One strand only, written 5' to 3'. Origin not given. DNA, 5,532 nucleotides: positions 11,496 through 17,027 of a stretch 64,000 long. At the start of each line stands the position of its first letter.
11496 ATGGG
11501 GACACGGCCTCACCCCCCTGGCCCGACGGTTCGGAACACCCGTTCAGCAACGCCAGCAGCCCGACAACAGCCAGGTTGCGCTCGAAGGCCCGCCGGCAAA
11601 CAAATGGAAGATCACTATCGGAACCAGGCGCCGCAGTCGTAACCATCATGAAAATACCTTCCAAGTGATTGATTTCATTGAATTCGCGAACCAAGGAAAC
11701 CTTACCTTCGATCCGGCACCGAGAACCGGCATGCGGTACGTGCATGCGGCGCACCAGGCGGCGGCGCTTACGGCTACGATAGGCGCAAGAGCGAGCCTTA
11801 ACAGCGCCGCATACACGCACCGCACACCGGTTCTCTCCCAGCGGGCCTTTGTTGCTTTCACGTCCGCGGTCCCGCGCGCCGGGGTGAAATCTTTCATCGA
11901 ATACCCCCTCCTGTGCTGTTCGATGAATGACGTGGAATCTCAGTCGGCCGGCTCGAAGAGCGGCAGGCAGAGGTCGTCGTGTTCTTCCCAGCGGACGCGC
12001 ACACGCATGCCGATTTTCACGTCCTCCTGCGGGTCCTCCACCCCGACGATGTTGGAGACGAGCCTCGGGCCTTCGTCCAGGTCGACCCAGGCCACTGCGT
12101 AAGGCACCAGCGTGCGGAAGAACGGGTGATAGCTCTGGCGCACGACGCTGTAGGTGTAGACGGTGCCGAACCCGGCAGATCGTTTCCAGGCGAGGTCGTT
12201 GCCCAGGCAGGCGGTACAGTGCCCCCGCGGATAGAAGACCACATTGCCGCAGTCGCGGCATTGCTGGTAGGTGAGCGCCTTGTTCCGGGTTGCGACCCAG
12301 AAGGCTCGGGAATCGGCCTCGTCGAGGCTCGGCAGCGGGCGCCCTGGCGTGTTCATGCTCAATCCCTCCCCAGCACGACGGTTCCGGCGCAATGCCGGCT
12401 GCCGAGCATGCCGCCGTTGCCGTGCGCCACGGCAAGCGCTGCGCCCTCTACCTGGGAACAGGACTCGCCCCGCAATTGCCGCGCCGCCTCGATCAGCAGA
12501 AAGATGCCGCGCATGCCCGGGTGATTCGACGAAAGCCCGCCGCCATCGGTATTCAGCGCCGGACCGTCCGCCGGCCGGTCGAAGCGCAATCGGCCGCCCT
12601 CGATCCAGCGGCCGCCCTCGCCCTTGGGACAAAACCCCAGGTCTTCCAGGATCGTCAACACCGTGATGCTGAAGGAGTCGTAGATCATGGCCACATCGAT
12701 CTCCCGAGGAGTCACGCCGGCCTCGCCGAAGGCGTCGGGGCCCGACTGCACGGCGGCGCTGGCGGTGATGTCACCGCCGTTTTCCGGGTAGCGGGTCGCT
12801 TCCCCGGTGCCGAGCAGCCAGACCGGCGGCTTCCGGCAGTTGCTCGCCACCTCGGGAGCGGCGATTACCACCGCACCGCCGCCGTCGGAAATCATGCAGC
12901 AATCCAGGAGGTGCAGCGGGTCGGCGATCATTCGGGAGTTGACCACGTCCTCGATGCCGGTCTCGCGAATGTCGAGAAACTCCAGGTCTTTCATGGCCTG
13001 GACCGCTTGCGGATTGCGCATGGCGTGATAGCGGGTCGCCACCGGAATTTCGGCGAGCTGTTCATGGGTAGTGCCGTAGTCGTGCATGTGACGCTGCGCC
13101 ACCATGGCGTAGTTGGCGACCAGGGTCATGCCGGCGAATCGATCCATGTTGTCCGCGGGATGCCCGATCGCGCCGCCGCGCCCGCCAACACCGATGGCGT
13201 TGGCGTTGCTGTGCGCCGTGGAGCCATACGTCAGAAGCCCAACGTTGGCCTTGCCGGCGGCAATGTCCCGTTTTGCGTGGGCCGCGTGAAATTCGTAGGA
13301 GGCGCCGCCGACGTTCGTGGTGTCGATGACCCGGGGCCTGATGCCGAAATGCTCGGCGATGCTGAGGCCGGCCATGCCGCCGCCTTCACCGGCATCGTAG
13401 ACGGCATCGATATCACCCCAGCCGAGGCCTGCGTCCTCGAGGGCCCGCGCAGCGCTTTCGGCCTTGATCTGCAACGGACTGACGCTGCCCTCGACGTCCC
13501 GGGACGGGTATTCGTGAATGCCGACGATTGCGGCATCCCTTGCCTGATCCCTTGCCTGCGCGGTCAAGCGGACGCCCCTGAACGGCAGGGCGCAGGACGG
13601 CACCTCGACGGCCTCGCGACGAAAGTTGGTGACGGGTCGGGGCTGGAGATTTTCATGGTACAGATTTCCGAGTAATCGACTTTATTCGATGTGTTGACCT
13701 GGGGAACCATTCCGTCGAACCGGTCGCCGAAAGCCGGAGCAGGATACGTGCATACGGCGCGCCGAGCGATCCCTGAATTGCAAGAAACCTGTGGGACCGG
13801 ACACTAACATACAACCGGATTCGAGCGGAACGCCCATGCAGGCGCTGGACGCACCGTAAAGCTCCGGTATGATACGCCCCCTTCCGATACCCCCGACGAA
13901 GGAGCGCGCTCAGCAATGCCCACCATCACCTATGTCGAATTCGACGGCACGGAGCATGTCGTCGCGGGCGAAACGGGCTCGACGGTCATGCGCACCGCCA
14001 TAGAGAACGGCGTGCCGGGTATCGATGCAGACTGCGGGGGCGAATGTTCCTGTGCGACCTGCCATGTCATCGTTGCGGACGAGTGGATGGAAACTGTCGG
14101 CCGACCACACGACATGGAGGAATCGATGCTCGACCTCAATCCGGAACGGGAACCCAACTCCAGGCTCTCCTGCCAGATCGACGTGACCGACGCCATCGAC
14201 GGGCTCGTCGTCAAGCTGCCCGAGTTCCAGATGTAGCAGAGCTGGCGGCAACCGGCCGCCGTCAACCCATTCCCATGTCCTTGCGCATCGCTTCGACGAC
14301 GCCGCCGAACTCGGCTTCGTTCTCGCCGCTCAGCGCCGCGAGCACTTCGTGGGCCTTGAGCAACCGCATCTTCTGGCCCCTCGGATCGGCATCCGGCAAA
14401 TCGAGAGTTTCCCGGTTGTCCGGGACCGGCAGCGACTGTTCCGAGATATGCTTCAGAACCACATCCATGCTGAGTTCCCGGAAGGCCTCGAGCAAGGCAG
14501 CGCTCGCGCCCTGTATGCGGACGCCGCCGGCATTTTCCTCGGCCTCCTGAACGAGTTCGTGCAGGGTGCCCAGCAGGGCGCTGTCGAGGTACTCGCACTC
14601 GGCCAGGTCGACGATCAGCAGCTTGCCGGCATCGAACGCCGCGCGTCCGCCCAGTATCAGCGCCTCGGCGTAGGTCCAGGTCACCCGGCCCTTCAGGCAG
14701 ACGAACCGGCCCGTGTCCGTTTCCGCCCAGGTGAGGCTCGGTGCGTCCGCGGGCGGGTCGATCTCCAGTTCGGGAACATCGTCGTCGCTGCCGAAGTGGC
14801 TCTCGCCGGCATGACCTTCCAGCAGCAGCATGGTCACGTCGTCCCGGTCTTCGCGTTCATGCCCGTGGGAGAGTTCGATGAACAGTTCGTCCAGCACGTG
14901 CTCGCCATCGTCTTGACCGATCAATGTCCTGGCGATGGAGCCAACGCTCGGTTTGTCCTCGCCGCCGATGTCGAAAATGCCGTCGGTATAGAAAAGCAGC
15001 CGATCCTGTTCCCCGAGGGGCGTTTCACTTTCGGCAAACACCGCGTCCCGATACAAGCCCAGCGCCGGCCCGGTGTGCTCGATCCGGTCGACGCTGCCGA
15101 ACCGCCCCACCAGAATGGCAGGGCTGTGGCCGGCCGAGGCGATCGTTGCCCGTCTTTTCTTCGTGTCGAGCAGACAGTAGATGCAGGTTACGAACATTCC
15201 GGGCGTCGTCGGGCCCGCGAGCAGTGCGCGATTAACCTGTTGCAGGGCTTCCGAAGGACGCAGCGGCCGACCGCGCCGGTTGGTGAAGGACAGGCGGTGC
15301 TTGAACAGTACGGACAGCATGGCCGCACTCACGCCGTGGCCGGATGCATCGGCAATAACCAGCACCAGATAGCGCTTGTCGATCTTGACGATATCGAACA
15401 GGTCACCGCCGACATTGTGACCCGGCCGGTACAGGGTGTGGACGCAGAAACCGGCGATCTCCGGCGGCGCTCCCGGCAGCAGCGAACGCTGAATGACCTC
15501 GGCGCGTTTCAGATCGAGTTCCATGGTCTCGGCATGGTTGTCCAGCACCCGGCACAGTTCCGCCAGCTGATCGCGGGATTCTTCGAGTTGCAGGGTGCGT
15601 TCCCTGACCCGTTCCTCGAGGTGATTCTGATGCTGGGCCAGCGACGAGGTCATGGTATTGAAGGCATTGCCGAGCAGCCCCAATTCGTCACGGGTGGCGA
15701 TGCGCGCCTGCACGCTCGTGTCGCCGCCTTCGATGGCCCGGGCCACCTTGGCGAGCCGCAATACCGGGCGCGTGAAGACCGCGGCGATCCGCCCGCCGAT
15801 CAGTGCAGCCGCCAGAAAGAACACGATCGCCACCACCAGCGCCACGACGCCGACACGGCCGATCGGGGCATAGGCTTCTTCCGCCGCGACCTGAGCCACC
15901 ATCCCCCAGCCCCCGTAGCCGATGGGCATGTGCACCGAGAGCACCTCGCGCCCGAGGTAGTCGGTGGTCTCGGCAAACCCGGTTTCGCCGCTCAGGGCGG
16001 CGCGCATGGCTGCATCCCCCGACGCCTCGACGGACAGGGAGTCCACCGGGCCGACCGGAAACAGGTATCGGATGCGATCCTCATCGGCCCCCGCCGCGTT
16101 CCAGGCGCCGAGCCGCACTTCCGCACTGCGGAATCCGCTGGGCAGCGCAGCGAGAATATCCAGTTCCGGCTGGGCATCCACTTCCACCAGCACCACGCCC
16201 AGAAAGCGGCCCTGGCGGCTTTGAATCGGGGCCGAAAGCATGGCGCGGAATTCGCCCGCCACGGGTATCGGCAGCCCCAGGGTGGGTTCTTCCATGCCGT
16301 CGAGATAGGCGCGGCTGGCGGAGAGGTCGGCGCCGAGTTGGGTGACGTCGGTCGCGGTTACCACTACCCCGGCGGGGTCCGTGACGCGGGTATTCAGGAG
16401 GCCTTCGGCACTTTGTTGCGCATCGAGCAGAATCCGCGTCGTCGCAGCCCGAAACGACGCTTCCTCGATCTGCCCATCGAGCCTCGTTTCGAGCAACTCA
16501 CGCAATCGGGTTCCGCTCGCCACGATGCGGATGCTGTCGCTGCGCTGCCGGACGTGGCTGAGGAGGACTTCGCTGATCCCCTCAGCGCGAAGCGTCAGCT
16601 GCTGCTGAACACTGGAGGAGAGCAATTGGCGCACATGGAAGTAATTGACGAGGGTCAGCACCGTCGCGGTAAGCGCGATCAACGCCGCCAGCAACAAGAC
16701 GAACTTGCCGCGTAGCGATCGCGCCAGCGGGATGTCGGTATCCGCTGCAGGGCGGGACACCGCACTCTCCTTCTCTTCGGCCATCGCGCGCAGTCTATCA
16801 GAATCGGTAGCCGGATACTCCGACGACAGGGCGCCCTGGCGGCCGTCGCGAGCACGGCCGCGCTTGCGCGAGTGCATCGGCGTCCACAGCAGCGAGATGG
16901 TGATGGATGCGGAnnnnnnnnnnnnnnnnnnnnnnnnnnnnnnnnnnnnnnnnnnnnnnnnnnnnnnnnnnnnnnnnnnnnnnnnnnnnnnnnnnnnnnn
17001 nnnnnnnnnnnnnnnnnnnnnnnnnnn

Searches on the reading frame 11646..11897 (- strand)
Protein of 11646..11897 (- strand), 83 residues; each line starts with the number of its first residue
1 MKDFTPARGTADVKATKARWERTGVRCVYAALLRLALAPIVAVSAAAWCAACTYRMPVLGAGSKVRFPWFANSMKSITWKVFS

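Call 25: search_protein_families(library=pfam, max_evalue=0.01, proteins=[window:11646-11897:-])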
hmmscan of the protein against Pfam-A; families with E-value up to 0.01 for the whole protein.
window:11646-11897:- (83 aa): 0 families

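Call 26: find_homologous_proteins(query=window:11649-11897:-, max_evalue=0.01)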
Query seq(83 aa) (83 aa): 1 proteins with E <= 0.01 among 1 candidates.
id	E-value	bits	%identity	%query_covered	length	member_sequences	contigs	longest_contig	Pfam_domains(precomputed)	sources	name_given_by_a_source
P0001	3.9e-48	178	100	100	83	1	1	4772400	-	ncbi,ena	-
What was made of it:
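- The B ORF is unique among 5.8 billion proteins (call 26).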

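Call 28: find_encoding_contigs(protein=P0001, flank=1000, max_places=5)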
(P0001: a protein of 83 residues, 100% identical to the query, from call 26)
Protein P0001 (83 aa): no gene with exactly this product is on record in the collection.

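Call 29: list_cluster_members(proteins=[P0001])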
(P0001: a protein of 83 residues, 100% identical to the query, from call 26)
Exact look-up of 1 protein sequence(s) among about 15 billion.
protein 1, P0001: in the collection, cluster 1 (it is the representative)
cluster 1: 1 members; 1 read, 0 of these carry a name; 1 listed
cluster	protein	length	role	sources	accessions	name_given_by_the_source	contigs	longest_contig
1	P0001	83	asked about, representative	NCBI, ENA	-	-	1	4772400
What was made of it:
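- Tried and rejected: The cluster of the B ORF has one member on a 4.77-Mb contig with no name (call 29), so the organism could not be named.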

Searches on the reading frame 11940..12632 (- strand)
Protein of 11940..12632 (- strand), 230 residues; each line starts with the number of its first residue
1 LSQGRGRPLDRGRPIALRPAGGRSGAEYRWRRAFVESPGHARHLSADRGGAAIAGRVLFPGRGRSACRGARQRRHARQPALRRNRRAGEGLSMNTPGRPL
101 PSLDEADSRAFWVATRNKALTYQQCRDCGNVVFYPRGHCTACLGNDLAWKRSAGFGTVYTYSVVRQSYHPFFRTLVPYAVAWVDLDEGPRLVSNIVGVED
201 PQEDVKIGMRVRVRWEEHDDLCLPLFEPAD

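Call 25: search_protein_families(library=pfam, max_evalue=0.01, proteins=[window:11940-12632:-])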
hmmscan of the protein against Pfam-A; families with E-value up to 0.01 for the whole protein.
window:11940-12632:- (230 aa): 2 families
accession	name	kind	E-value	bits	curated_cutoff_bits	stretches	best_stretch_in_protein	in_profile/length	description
PF01796.24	OB_ChsH2_C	-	7.4e-22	77.5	27.1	1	149-216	1-65/65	ChsH2, C-terminal OB-fold domain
PF12172.15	zf-ChsH2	-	1e-09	38.5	23.2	1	116-145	5-34/37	ChsH2, rubredoxin-like zinc ribbon domain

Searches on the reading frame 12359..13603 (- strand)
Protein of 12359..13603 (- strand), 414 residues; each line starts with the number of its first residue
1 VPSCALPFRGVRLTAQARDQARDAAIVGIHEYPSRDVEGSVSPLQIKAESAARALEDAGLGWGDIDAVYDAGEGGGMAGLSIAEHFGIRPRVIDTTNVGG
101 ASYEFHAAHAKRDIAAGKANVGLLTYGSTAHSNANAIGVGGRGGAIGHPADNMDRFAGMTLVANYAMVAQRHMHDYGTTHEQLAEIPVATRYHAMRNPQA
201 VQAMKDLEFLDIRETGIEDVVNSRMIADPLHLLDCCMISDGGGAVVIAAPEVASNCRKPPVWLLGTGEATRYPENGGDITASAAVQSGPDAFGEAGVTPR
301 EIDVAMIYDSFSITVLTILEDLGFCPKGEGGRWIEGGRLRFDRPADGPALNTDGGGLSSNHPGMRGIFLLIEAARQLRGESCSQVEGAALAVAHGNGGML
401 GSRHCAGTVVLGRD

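Call 25: search_protein_families(library=pfam, max_evalue=0.01, proteins=[window:12359-13603:-])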
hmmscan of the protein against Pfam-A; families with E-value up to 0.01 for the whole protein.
window:12359-13603:- (414 aa): 2 families
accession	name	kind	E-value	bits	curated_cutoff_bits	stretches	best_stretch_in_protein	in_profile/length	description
PF22691.2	Thiolase_C_1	-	6.1e-46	156.2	28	1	274-404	10-138/144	Thiolase C-terminal domain-like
PF02803.24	Thiolase_C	-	8.3e-05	22.7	27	1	283-397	23-116/123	Thiolase, C-terminal domain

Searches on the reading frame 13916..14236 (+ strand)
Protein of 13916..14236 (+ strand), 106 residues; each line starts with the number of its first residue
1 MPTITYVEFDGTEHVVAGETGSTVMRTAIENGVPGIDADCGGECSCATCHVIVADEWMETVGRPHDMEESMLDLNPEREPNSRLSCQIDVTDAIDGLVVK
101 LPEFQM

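Call 21: find_encoding_contigs(protein=window:13916-14236:+, flank=10000, max_places=10)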
Protein window:13916-14236:+ (106 aa): no gene with exactly this product is on record in the collection.
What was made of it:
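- Tried and rejected: Exact look-ups of window proteins: not on record (calls 21, 28).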

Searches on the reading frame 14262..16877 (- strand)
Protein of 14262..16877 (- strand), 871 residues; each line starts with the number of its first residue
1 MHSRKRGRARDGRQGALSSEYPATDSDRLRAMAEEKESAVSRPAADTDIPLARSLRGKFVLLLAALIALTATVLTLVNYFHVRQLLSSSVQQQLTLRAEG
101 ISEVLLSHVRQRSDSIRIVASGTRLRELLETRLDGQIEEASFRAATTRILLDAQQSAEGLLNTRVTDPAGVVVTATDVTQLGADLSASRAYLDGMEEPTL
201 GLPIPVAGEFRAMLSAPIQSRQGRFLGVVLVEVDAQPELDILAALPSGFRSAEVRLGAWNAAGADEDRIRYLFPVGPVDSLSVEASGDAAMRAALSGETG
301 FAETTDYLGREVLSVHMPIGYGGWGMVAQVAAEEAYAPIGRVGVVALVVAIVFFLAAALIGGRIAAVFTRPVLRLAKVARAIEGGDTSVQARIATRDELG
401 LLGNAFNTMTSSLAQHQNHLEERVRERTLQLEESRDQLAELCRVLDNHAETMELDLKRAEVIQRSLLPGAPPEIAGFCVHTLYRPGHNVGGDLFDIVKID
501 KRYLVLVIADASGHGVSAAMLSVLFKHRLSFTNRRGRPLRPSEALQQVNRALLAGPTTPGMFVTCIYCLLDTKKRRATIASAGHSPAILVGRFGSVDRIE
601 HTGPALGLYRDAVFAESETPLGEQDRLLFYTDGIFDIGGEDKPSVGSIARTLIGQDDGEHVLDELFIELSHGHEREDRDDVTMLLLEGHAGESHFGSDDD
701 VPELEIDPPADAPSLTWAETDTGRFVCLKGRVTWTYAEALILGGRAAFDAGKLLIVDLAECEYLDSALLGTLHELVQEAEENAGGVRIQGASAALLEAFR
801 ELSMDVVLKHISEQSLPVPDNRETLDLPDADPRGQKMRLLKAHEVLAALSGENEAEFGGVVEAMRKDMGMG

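Call 25: search_protein_families(library=pfam, max_evalue=0.01, proteins=[window:14262-16877:-])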
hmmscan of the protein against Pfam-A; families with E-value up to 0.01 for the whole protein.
window:14262-16877:- (871 aa): 5 families
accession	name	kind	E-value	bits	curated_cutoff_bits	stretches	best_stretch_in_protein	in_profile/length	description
PF07228.17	SpoIIE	-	1.8e-34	119.8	25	1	501-687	2-190/192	Stage II sporulation protein E (SpoIIE)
PF00672.30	HAMP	-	1.1e-11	45.3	25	1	364-414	2-52/53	HAMP domain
PF13466.11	STAS_2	-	1.1e-09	38.8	29.2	1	728-805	3-80/80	STAS domain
PF02743.24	dCache_1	-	0.00071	19.6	45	1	88-235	5-152/240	Cache domain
PF01740.26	STAS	-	0.00077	19.6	22.6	1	752-807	41-96/106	STAS domain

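Call 38: find_homologous_proteins(query=window:14262-16877:-, max_evalue=1e-30)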
Query window:14262-16877:- (871 aa): 30 proteins with E <= 1e-30 among 8000 candidates.
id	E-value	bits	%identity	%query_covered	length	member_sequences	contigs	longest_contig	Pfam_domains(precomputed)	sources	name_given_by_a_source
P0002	0.0e+0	1590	86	96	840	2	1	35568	PF00672.31,PF02743.25,PF07228.18,PF13466.13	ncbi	-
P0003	0.0e+0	1568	85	96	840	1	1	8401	PF00672.31,PF07228.18,PF13466.13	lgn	-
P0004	0.0e+0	1509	81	96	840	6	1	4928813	PF00672.31,PF07228.18,PF13466.13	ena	-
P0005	0.0e+0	1501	90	86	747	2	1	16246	PF00672.31,PF07228.18,PF13466.13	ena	-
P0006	0.0e+0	1484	79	97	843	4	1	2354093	PF00672.31,PF07228.18,PF13466.13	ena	-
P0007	0.0e+0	1464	78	96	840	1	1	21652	PF00672.31,PF07228.18,PF13466.13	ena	-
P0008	0.0e+0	1455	78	97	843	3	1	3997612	PF00672.31,PF07228.18,PF13466.13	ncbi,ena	-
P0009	0.0e+0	1452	78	96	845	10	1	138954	PF00672.31,PF02743.25,PF07228.18,PF13466.13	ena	-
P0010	0.0e+0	1452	78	96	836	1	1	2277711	PF00672.31,PF02743.25,PF07228.18,PF13466.13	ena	-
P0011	0.0e+0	1451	78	96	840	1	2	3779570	PF00672.31,PF07228.18,PF13466.13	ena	-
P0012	0.0e+0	1440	78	96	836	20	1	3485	PF00672.31,PF02743.25,PF07228.18,PF13466.13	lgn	-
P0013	0.0e+0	1438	77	96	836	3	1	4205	PF00672.31,PF02743.25,PF07228.18,PF13466.13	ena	-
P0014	0.0e+0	1435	78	96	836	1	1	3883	PF00672.31,PF02743.25,PF07228.18,PF13466.13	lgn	-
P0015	0.0e+0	1433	77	96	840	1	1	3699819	PF00672.31,PF07228.18,PF13466.13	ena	-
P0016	0.0e+0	1432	77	96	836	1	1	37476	PF00672.31,PF02743.25,PF07228.18,PF13466.13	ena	-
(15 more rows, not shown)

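Call 39: find_encoding_contigs(protein=P0002, flank=10000, max_places=3)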
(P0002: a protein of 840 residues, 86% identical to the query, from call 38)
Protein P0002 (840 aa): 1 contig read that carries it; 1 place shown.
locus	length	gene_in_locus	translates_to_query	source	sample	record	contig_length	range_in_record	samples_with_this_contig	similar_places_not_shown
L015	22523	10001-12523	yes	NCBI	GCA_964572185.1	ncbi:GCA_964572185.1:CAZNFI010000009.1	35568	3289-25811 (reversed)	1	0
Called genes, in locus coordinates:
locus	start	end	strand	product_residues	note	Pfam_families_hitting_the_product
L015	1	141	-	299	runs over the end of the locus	PF01694:Rhomboid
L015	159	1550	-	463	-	PF01554:MatE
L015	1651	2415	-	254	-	PF02798:GST_N, PF13417:GST_N_3, PF13409:GST_N_2, PF13410:GST_C_2 (weak), PF00043:GST_C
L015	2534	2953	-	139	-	PF13577:SnoaL_4, PF13474:SnoaL_3, PF14534:DUF4440 (weak), PF12680:SnoaL_2 (weak)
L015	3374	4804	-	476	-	PF00171:Aldedh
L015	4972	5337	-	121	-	-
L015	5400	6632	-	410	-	PF02771:Acyl-CoA_dh_N (faint), PF08028:Acyl-CoA_dh_2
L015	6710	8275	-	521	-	PF01019:G_glu_transpept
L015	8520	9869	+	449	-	PF00209:SNF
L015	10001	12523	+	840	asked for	PF02743:dCache_1 (faint), PF00672:HAMP, PF07228:SpoIIE, PF13466:STAS_2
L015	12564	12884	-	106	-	PF00111:Fer2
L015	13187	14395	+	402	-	PF02515:CoA_transf_3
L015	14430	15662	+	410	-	PF22691:Thiolase_C_1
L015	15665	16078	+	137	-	PF12172:zf-ChsH2, PF01796:OB_ChsH2_C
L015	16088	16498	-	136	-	-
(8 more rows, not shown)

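Call 40: find_encoding_contigs(protein=P0004, flank=10000, max_places=3)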
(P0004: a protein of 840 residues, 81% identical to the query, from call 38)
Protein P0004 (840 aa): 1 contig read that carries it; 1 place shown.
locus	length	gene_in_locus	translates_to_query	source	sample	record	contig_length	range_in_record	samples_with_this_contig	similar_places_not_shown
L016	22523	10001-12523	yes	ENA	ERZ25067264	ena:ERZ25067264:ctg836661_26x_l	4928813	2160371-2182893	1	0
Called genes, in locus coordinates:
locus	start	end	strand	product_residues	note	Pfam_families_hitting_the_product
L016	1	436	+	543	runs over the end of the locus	PF02776:TPP_enzyme_N, PF00205:TPP_enzyme_M, PF02775:TPP_enzyme_C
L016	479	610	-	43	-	PF01906:YbjQ_1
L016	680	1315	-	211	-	-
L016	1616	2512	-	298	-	PF01694:Rhomboid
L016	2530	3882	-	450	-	PF01554:MatE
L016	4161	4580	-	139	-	PF13577:SnoaL_4, PF13474:SnoaL_3, PF12680:SnoaL_2 (weak)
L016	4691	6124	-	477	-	PF00171:Aldedh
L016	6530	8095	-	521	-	PF01019:G_glu_transpept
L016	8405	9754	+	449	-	PF00209:SNF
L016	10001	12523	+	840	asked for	PF00672:HAMP, PF07228:SpoIIE, PF13466:STAS_2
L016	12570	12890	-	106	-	PF00111:Fer2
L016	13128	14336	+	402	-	PF02515:CoA_transf_3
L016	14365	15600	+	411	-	PF22691:Thiolase_C_1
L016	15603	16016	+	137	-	PF12172:zf-ChsH2, PF01796:OB_ChsH2_C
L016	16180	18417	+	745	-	PF01011:PQQ, PF13360:PQQ_2, PF13570:Beta-prop_ACSF4 (faint), PF01011:PQQ, PF13360:PQQ_2 (weak), PF13442:Cytochrome_CBB3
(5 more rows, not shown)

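Call 41: find_encoding_contigs(protein=P0008, flank=10000, max_places=3)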
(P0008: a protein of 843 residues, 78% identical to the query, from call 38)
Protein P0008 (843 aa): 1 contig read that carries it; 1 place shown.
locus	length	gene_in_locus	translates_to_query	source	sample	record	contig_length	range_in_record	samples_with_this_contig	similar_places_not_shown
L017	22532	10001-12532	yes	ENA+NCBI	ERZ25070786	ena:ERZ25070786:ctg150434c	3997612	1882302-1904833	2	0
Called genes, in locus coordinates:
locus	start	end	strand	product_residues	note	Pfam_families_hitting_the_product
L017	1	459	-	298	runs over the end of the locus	PF01694:Rhomboid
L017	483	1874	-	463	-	PF01554:MatE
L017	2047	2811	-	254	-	PF02798:GST_N, PF13417:GST_N_3, PF13409:GST_N_2, PF00043:GST_C, PF14497:GST_C_3 (weak), PF13410:GST_C_2 (weak)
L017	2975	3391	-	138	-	PF13577:SnoaL_4, PF13474:SnoaL_3, PF12680:SnoaL_2 (weak)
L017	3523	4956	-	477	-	PF00171:Aldedh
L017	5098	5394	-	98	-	PF07045:DUF1330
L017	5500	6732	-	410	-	PF02771:Acyl-CoA_dh_N (faint), PF08028:Acyl-CoA_dh_2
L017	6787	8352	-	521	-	PF01019:G_glu_transpept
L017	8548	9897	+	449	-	PF00209:SNF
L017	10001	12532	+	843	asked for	PF00672:HAMP, PF07228:SpoIIE, PF13466:STAS_2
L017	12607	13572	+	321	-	-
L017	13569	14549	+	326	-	PF00005:ABC_tran, PF13304:AAA_21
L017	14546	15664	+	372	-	PF12679:ABC2_membrane_2, PF12698:ABC2_membrane_3, PF01061:ABC2_membrane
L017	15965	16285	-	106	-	PF00111:Fer2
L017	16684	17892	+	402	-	PF02515:CoA_transf_3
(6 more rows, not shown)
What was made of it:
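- Checked: The tail ATG at 18565 is in frame with the GGT gene, but homologues are 521 aa. That places the real start at GTG 18715 (calls 39-41).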

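Call 49: find_encoding_contigs(protein=P0005, flank=10000, max_places=3)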
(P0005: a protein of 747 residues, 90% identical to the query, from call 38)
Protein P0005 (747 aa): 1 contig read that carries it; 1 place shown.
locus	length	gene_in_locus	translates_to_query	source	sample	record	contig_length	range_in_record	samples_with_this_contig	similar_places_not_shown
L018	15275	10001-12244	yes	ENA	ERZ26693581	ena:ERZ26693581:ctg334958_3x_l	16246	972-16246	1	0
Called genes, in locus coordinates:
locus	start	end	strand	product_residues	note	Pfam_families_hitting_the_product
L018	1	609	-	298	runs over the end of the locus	PF01694:Rhomboid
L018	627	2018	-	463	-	PF01554:MatE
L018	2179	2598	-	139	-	PF13577:SnoaL_4, PF13474:SnoaL_3, PF14534:DUF4440 (weak), PF12680:SnoaL_2 (weak)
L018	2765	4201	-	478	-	PF00171:Aldedh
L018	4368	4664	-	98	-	PF07045:DUF1330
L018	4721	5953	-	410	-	PF08028:Acyl-CoA_dh_2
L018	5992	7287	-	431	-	PF01019:G_glu_transpept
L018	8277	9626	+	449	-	PF00209:SNF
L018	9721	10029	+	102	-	-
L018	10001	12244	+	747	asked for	PF00672:HAMP, PF07228:SpoIIE, PF13466:STAS_2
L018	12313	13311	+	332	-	-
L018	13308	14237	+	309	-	PF00005:ABC_tran, PF13304:AAA_21 (weak)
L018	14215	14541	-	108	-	-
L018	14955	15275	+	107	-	?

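Call 50: find_encoding_contigs(protein=P0003, flank=10000, max_places=3)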
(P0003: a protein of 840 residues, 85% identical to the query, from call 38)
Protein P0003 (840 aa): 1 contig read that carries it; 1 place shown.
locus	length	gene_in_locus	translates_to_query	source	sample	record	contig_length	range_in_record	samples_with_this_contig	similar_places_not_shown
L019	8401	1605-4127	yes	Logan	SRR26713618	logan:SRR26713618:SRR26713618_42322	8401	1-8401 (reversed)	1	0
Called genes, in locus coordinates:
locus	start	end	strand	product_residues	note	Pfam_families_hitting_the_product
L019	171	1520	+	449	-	PF00209:SNF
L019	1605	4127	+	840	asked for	PF00672:HAMP, PF07228:SpoIIE, PF13466:STAS_2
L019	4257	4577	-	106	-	PF00111:Fer2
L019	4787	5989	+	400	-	PF02515:CoA_transf_3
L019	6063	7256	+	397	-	PF22691:Thiolase_C_1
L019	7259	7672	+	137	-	PF12172:zf-ChsH2, PF01796:OB_ChsH2_C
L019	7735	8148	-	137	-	-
